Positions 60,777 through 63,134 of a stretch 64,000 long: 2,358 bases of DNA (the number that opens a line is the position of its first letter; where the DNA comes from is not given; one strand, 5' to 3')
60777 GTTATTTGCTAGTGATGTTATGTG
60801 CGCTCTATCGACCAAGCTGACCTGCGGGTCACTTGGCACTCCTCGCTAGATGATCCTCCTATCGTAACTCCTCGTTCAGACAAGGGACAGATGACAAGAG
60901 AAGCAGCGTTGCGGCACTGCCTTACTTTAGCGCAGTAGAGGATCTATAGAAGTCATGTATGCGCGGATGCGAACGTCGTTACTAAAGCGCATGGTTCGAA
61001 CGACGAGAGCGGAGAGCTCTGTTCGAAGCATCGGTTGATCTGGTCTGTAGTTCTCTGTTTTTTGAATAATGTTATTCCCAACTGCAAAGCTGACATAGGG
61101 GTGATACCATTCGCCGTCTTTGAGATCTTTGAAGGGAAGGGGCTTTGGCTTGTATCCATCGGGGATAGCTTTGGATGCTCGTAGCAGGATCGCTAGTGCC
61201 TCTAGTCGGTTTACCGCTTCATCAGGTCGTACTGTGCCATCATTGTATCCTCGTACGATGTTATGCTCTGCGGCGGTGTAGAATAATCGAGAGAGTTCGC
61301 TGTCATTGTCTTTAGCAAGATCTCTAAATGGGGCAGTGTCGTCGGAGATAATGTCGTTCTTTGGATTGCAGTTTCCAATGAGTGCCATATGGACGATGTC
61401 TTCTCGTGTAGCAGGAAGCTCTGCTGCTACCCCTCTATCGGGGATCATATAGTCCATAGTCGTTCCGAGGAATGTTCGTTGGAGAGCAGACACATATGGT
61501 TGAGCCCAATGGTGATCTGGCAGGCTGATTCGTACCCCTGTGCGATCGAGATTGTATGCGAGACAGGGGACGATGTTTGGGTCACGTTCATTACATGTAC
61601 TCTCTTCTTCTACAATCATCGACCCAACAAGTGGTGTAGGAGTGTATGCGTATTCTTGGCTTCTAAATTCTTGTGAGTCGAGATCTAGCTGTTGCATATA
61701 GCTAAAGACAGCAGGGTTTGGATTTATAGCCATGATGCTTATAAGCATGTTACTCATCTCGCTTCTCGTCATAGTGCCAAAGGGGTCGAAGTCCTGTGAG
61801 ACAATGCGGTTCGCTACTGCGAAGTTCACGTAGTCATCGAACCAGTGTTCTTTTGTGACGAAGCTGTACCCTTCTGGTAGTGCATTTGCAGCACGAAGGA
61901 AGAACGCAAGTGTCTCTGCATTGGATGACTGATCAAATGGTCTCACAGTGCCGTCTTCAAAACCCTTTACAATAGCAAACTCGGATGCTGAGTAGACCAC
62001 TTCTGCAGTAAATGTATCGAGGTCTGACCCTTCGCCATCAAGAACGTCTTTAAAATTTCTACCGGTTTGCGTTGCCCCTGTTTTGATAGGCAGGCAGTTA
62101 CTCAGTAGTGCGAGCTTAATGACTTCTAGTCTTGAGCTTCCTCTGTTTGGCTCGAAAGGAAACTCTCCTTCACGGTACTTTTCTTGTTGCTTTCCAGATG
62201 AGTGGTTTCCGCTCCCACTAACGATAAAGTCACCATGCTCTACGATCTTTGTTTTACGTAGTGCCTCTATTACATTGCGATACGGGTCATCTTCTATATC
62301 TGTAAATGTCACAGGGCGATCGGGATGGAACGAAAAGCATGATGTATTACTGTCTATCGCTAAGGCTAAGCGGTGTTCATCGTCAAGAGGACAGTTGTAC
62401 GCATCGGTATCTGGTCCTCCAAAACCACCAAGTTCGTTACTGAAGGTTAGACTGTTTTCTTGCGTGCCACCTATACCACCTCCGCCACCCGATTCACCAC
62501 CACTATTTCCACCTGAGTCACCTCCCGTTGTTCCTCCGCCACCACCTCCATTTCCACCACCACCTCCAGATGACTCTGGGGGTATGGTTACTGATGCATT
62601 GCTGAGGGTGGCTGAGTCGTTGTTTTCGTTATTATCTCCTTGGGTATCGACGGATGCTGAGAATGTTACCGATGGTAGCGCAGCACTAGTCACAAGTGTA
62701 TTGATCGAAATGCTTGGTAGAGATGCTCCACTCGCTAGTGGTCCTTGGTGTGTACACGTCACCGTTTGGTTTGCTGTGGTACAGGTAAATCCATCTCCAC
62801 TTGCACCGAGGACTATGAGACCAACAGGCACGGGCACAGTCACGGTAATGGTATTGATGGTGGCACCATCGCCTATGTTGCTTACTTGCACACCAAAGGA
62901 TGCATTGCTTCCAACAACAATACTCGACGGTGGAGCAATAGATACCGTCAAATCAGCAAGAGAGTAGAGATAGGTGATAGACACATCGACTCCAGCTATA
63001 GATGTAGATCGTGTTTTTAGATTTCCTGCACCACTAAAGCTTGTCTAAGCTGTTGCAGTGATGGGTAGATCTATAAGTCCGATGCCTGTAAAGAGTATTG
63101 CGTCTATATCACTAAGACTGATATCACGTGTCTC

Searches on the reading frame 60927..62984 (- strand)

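Call 88: search_protein_families(library=pfam, max_evalue=0.001, proteins=[window:60927-62984:-])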
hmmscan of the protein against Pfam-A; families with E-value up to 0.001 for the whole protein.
window:60927-62984:- (685 aa): 1 family
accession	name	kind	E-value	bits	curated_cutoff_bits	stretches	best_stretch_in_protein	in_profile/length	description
PF00395.25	SLH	-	1.6e-21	76.5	20.8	2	570-596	17-43/44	S-layer homology domain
